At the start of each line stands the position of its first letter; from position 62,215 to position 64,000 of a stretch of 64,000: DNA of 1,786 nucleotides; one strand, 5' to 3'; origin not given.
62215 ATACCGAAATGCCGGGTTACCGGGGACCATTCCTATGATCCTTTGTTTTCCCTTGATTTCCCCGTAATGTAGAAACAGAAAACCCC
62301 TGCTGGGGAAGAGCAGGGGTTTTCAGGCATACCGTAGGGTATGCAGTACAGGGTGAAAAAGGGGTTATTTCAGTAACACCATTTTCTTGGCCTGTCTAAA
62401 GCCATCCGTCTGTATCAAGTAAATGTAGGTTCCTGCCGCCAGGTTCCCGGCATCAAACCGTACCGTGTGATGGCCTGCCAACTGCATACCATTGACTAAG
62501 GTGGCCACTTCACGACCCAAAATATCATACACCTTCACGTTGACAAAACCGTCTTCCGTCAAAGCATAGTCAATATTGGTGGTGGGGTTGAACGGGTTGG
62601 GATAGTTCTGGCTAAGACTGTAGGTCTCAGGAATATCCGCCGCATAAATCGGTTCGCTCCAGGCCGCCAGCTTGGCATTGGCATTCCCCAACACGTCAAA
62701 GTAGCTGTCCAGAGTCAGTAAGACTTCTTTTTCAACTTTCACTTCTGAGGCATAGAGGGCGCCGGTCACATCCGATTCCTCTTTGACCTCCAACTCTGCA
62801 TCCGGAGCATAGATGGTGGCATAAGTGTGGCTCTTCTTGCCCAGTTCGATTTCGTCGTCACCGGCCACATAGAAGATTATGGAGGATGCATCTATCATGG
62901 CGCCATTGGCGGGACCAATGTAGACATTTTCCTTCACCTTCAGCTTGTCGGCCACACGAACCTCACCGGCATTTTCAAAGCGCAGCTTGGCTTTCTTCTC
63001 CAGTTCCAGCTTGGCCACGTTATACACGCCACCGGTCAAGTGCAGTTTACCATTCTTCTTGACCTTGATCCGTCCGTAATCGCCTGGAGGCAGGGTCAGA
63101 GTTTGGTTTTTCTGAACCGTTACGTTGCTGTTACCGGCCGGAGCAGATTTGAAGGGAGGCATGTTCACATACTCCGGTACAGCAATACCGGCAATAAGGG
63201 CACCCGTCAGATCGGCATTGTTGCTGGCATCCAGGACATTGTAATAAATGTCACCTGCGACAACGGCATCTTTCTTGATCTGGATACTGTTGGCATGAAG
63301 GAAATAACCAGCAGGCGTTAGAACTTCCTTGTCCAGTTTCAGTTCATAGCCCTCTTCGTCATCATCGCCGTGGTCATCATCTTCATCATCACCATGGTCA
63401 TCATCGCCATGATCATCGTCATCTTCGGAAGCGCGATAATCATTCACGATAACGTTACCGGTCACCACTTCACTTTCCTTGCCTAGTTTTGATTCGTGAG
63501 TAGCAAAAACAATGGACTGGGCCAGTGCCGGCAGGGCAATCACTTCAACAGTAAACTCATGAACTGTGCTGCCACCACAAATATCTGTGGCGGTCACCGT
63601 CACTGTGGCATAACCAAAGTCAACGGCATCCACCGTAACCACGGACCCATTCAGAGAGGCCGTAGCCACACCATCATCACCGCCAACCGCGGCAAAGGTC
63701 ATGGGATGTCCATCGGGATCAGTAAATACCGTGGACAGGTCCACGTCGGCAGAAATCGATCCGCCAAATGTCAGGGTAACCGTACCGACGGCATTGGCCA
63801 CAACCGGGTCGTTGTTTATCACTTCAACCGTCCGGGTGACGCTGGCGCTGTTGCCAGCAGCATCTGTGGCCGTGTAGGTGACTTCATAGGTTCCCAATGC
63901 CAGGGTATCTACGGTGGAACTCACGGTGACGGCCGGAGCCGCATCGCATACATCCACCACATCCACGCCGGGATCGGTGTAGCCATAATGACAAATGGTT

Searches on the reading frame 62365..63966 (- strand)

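Call 76: search_protein_families(library=pfam, proteins=[window:62365-63966:-], max_evalue=0.00001)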
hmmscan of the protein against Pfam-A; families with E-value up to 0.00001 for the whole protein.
window:62365-63966:- (533 aa): 3 families
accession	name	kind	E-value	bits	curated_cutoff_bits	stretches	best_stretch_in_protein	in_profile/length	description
PF16403.11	Bact_surface_Ig-like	-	1.2e-11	45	27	1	11-49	33-71/71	Bacterial surface protein, Ig-like domain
PF23981.1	DUF7305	-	1.8e-10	41.4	27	1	286-420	40-179/185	Domain of unknown function (DUF7305)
PF18962.6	Por_Secre_tail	-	1.3e-09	38.7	27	1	455-530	2-74/75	Secretion system C-terminal sorting domain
